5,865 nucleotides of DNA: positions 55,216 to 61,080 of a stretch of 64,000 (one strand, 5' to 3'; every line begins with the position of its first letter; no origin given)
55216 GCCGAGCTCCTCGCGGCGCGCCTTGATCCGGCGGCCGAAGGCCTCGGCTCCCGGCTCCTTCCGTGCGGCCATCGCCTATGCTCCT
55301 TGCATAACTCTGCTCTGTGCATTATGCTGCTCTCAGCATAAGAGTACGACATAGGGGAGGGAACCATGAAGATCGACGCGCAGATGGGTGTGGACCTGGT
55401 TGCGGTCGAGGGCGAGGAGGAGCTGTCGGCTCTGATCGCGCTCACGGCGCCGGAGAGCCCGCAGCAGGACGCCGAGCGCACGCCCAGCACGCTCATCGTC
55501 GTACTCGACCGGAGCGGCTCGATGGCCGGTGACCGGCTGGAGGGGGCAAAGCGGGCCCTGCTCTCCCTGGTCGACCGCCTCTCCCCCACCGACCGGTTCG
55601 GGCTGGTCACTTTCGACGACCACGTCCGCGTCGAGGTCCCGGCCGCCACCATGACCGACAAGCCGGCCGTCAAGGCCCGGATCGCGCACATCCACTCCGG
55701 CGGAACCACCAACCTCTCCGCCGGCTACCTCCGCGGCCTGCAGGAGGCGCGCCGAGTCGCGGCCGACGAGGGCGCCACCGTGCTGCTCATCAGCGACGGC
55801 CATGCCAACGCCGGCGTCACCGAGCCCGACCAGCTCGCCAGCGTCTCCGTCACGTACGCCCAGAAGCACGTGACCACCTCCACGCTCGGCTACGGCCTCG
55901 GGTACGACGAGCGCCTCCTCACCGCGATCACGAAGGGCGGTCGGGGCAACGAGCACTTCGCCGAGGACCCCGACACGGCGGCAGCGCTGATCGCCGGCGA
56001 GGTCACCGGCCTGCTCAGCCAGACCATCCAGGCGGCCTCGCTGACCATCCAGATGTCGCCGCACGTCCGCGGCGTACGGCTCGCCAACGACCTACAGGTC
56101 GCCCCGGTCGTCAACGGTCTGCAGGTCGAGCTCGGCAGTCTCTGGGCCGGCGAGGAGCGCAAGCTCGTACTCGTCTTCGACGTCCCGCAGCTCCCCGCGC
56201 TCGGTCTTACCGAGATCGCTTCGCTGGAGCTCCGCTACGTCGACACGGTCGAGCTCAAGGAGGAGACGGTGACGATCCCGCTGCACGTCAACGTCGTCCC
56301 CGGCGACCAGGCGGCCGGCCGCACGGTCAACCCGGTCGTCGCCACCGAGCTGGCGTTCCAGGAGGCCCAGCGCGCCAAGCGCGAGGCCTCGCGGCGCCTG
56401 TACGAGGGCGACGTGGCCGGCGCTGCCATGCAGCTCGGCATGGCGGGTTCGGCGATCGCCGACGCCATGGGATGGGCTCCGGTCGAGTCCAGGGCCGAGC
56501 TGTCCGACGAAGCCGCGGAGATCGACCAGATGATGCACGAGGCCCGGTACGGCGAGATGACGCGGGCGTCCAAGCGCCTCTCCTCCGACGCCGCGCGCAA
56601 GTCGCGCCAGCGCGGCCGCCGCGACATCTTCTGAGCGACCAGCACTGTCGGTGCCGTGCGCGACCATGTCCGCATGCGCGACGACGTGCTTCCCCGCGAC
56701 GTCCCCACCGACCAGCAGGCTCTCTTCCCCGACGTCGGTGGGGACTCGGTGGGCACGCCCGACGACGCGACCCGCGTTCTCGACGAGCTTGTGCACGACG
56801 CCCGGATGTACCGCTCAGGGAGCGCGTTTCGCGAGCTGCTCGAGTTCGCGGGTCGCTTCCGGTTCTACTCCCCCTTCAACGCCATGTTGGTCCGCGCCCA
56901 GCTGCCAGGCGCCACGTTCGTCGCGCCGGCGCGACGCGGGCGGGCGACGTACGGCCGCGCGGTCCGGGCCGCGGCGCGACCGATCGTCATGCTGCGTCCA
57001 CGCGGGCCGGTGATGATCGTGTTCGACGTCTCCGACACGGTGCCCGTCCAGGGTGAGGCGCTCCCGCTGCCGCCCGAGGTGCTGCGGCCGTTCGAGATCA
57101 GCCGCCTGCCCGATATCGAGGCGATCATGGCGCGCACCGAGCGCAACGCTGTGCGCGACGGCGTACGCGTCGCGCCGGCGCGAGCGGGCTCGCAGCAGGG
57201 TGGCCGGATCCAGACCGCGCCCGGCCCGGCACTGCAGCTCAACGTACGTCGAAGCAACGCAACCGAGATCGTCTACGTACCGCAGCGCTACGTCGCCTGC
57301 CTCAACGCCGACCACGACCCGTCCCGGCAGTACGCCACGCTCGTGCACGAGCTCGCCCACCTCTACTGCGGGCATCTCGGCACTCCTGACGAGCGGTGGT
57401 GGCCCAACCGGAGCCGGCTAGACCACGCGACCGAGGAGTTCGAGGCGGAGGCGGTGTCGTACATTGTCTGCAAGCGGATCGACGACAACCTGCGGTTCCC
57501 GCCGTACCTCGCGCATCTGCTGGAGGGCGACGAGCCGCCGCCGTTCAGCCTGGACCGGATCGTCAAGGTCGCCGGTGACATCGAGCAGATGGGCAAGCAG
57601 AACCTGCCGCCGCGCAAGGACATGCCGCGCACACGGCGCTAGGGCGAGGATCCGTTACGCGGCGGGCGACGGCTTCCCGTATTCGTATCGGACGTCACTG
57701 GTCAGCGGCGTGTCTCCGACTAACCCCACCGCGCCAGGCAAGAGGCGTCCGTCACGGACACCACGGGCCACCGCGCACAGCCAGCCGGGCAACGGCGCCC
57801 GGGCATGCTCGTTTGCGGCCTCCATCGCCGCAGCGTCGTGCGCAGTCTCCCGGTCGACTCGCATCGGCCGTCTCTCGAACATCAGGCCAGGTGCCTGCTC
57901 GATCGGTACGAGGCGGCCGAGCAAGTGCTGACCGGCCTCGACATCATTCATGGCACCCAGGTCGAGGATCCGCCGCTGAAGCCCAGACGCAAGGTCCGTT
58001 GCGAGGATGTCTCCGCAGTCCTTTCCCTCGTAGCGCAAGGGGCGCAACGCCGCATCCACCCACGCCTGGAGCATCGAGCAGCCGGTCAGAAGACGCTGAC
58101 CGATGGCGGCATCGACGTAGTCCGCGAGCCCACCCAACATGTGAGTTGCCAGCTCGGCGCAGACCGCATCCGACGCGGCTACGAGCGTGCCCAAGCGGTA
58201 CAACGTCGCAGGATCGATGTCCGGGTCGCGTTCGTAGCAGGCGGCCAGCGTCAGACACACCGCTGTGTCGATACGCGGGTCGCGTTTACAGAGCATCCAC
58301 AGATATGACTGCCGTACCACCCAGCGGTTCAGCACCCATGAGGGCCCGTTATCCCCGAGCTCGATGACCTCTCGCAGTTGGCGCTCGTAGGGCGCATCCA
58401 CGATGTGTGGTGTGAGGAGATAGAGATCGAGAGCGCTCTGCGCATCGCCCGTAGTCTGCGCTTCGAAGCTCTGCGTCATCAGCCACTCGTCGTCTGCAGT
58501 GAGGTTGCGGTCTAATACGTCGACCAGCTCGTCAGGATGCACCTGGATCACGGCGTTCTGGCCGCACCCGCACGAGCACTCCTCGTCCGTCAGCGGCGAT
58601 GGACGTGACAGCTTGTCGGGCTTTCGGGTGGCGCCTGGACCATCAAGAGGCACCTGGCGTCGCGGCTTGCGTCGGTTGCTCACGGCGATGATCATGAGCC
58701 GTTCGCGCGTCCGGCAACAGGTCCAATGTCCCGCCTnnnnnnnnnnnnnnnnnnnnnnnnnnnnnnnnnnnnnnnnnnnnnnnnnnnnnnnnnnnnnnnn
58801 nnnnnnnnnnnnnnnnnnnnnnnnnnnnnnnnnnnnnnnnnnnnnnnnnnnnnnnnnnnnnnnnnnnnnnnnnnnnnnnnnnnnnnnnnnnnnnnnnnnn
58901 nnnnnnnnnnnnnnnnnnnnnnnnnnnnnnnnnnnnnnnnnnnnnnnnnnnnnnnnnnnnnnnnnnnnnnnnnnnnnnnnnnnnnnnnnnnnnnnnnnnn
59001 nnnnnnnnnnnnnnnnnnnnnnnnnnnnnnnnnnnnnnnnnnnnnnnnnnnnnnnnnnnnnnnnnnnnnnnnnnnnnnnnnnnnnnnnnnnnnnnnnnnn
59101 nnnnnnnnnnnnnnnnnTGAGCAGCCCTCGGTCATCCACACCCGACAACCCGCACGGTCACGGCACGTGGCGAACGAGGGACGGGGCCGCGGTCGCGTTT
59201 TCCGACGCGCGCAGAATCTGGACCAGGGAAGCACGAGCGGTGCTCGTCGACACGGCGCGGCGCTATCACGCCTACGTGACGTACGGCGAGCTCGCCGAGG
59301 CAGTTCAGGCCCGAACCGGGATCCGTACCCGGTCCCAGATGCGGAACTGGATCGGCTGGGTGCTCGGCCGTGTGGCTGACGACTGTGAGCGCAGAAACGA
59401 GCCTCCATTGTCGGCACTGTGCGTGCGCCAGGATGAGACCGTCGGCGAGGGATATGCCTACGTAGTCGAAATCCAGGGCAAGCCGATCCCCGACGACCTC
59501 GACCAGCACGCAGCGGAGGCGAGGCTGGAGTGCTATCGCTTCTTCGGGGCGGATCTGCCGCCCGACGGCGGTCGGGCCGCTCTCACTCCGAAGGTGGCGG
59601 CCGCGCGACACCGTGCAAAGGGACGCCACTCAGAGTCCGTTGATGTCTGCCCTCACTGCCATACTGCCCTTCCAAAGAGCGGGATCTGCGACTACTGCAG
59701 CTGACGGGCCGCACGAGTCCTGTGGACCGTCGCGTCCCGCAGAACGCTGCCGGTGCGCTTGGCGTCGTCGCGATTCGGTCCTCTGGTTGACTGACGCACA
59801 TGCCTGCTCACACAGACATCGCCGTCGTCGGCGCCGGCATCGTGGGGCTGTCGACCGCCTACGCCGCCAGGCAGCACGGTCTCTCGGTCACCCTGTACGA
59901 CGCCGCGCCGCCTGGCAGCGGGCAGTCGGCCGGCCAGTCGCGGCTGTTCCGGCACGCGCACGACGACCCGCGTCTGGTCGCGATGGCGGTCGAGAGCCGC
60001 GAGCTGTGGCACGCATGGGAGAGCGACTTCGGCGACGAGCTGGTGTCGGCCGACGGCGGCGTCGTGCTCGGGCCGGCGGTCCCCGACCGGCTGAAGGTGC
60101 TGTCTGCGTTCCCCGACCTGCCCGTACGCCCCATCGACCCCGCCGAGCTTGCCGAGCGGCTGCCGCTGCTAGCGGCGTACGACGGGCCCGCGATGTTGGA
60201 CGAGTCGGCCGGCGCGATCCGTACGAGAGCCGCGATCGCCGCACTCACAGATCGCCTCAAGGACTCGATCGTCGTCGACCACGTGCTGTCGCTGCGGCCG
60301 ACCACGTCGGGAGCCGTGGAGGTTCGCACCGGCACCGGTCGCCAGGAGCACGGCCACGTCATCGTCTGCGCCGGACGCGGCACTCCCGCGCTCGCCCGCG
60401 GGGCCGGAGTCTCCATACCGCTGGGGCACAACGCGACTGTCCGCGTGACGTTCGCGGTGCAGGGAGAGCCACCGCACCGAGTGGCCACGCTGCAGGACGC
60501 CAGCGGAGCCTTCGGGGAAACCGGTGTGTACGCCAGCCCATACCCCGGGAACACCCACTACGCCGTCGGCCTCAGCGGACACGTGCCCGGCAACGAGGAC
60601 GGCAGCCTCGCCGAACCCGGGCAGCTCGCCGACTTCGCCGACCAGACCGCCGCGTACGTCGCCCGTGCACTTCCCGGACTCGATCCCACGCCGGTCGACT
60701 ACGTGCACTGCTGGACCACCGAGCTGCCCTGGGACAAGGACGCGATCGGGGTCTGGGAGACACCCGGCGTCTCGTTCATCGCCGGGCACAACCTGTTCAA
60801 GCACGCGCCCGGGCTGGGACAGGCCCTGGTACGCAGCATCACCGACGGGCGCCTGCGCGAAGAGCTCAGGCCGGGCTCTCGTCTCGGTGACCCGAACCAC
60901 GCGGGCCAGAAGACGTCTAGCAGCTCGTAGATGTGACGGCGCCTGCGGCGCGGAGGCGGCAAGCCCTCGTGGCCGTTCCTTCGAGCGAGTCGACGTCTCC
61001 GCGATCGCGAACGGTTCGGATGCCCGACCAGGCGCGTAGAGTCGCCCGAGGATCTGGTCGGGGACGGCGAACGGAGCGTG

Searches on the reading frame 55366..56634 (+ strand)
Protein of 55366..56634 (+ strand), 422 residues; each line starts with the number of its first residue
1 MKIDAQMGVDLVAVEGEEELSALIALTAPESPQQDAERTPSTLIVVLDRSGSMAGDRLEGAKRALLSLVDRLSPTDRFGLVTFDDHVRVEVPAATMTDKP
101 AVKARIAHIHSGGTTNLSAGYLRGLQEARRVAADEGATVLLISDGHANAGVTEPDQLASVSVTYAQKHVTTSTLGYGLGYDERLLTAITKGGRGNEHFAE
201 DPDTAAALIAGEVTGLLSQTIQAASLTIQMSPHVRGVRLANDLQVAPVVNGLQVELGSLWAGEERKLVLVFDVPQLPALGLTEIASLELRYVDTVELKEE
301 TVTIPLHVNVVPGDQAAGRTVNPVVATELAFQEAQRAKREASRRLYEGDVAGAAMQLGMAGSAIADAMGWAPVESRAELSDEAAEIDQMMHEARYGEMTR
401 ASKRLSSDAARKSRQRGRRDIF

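Call 25: search_protein_families(library=pfam, proteins=[window:55366-56634:+], max_evalue=0.01)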
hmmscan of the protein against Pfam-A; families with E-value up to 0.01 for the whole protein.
window:55366-56634:+ (422 aa): 4 families
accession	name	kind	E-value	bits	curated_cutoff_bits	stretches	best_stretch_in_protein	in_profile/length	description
PF00092.34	VWA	-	5.9e-20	72.6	23.8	1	43-205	2-166/174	von Willebrand factor type A domain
PF13519.12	VWA_2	-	9.3e-16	58.8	27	1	43-146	1-107/107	von Willebrand factor type A domain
PF13768.12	VWA_3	-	3.7e-06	27.5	27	1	43-198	3-155/155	von Willebrand factor type A domain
PF05762.20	VWA_CoxE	-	0.00012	22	26.4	1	36-148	52-162/222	VWA domain containing CoxE-like protein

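Call 63: search_protein_families(library=padloc, proteins=[window:55366-56634:+], max_evalue=0.001)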
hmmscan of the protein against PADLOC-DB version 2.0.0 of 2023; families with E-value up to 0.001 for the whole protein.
window:55366-56634:+ (422 aa): 0 families

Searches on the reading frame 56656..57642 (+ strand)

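Call 25: search_protein_families(library=pfam, proteins=[window:56656-57642:+], max_evalue=0.01)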
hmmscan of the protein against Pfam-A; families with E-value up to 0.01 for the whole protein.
window:56656-57642:+ (328 aa): 2 families
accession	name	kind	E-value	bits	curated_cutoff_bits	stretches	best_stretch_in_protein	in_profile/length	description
PF06114.19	Peptidase_M78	-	5.4e-06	26.7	22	1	208-262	24-81/123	IrrE N-terminal-like domain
PF20573.4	DUF6782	-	0.0018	18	27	1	206-243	71-108/241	Putative metallopeptidase family (DUF6782)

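Call 63: search_protein_families(library=padloc, proteins=[window:56656-57642:+], max_evalue=0.001)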
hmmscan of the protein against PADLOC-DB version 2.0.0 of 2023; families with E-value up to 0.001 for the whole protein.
window:56656-57642:+ (328 aa): 1 family
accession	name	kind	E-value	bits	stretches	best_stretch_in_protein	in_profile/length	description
PDLC02944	RT_III-A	-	4.2e-11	40.7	1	107-285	382-562/597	-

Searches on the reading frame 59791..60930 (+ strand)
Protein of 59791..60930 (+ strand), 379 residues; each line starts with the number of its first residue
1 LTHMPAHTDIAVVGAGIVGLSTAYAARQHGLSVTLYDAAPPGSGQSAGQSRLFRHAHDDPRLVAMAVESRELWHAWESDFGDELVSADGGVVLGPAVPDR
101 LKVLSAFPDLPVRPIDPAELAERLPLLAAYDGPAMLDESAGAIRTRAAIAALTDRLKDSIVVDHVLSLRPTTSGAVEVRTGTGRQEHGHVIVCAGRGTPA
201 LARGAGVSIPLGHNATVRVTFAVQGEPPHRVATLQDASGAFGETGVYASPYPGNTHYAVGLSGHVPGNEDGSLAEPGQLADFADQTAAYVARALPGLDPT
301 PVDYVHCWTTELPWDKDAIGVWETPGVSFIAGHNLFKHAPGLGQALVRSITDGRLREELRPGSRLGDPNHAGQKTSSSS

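Call 63: search_protein_families(library=padloc, proteins=[window:59791-60930:+], max_evalue=0.001)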
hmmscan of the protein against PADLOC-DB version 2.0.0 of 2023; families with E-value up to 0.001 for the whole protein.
window:59791-60930:+ (379 aa): 1 family
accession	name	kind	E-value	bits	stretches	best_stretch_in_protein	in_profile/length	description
PDLC01086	C3a186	-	5.4e-06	23.9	1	10-48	3-41/384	"C-3?,4? desaturase"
